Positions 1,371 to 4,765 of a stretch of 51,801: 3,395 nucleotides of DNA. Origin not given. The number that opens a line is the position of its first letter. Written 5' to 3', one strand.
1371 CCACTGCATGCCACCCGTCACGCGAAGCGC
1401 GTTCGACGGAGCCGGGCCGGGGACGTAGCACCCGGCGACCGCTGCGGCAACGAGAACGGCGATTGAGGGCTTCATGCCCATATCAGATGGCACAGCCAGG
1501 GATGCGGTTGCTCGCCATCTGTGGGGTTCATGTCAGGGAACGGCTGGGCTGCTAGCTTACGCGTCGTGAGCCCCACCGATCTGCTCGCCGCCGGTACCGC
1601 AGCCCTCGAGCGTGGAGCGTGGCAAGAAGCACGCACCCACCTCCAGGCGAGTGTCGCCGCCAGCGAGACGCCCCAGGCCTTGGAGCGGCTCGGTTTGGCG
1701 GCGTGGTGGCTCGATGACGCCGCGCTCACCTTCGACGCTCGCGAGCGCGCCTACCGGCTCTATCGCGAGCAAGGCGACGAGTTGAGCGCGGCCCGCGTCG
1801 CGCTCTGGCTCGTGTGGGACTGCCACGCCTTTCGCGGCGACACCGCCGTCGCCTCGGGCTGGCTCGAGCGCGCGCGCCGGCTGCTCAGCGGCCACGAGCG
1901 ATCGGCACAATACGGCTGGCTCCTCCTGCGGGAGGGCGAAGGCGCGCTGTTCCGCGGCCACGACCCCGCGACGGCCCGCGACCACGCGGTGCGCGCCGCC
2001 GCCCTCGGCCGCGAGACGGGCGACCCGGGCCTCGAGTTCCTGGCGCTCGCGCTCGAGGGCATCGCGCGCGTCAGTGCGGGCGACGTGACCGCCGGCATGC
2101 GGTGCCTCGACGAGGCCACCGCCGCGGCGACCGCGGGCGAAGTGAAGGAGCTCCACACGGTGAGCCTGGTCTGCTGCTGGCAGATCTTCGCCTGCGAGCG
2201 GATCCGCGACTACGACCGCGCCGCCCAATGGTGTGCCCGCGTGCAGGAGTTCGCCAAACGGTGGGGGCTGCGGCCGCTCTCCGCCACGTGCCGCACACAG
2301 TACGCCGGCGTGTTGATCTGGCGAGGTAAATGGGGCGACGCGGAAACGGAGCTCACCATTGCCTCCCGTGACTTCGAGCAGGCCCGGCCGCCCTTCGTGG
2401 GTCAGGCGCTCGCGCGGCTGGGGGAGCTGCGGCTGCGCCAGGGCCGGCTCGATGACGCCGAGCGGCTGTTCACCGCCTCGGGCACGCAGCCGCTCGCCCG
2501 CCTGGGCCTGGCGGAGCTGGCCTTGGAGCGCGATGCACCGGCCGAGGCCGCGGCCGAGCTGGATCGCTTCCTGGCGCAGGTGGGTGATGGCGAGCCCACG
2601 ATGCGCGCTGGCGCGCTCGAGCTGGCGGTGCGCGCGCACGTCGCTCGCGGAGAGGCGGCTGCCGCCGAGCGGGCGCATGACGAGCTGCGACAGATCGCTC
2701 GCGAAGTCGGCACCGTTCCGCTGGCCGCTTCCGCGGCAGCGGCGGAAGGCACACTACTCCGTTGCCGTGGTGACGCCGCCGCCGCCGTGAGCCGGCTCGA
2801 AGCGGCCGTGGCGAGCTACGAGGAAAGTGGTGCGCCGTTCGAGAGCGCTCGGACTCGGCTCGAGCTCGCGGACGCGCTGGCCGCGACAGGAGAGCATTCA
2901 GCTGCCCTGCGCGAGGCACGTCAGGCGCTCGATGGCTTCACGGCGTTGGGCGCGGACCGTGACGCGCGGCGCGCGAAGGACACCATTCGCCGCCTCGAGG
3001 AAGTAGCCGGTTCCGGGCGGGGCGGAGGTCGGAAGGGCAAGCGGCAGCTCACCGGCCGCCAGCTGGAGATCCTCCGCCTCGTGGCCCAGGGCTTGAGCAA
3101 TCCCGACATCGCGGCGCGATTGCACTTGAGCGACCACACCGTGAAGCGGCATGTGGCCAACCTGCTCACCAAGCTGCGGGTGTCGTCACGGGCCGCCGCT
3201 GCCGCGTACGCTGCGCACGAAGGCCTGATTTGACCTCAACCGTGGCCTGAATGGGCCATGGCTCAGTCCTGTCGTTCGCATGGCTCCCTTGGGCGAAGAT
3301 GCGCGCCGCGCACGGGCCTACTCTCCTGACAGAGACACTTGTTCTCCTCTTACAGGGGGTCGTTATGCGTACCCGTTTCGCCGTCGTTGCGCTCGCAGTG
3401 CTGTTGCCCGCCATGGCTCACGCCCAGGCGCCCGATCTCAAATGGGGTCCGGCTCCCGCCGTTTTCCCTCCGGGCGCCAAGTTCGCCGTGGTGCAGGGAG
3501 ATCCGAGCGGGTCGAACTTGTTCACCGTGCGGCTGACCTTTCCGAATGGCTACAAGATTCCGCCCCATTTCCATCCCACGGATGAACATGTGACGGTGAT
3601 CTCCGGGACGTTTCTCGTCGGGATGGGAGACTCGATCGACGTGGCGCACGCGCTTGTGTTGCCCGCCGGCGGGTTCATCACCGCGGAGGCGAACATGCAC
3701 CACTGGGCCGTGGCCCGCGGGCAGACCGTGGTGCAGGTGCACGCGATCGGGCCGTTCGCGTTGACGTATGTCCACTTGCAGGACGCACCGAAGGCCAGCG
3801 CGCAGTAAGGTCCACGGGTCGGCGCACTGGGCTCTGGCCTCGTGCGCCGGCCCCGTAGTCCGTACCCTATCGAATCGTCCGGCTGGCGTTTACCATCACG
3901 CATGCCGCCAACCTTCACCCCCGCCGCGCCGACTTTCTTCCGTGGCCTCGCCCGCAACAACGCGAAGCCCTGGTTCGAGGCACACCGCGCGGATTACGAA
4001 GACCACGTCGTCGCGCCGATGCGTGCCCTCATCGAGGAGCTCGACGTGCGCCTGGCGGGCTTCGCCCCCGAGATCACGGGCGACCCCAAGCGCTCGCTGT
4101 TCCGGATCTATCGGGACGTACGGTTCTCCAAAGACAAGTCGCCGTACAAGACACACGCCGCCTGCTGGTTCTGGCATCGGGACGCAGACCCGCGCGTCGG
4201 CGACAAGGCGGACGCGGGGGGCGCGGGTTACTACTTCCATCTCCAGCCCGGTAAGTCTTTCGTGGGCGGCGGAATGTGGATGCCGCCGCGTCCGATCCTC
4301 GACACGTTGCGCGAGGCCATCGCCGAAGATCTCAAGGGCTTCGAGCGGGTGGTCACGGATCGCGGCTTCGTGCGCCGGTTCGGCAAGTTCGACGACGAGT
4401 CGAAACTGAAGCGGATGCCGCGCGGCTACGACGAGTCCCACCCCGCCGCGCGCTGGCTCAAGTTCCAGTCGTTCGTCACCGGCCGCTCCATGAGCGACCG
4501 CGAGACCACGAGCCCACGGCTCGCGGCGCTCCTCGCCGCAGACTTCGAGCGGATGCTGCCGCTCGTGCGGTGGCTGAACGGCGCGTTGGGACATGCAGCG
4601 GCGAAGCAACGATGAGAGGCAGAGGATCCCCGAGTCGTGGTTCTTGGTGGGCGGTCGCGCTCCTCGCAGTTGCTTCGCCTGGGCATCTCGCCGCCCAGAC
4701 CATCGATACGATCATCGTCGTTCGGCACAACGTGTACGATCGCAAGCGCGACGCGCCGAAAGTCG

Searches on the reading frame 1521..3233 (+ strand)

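Call 52: search_protein_families(library=pfam, proteins=[window:1521-3233:+], max_evalue=0.001)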
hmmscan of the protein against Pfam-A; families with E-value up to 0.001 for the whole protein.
window:1521-3233:+ (570 aa): 8 families
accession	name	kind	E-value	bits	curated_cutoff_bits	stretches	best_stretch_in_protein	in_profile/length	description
PF00196.25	GerE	-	1.4e-17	63.5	23.5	1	509-564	2-57/57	Bacterial regulatory proteins, luxR family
PF13424.12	TPR_12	-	2.2e-11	44.2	30.1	0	372-435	12-77/77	Tetratricopeptide repeat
PF08281.18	Sigma70_r4_2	-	5.6e-06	26.4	25.7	1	509-551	10-53/54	Sigma-70, region 4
PF13384.12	HTH_23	-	6.5e-06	26.2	24.6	1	514-546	7-39/50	Homeodomain-like domain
PF13936.12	HTH_38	-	3e-05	24.1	27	0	516-545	12-41/44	Helix-turn-helix domain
PF13432.12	TPR_16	-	0.00025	21.8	32.7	1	269-318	11-55/65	Tetratricopeptide repeat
PF14559.12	TPR_19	-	0.00065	20.4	25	0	305-356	2-57/68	Tetratricopeptide repeat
PF13412.12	HTH_24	-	0.00085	19.3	21.9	0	514-549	5-42/48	Winged helix-turn-helix DNA-binding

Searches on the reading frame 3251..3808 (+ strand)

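Call 52: search_protein_families(library=pfam, proteins=[window:3251-3808:+], max_evalue=0.001)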
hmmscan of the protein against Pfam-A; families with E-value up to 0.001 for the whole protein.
window:3251-3808:+ (185 aa): 3 families
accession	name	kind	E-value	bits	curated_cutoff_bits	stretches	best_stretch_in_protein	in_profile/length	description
PF07883.17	Cupin_2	-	7.5e-07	29.2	27.2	1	95-165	3-68/70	Cupin domain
PF12973.13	Cupin_7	-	1.3e-05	25.4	27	1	57-168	5-103/105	ChrR Cupin-like domain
PF14499.12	DUF4437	-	1.4e-05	24.9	24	1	84-158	30-100/250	Domain of unknown function (DUF4437)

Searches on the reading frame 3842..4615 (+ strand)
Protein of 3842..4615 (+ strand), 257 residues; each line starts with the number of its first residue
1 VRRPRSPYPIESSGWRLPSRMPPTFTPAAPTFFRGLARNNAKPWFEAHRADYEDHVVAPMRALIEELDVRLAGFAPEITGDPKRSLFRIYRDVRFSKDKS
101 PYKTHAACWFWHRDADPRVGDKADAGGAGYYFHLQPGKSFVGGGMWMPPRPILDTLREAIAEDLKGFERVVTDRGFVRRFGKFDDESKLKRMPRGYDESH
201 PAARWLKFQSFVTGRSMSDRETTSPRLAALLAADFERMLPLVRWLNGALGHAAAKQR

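Call 52: search_protein_families(library=pfam, proteins=[window:3842-4615:+], max_evalue=0.001)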
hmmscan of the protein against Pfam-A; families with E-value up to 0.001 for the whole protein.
window:3842-4615:+ (257 aa): 1 family
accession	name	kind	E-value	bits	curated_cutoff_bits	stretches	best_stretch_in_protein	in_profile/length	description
PF09365.15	DUF2461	-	8.3e-67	225.6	22.8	1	31-244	4-208/208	Conserved hypothetical protein (DUF2461)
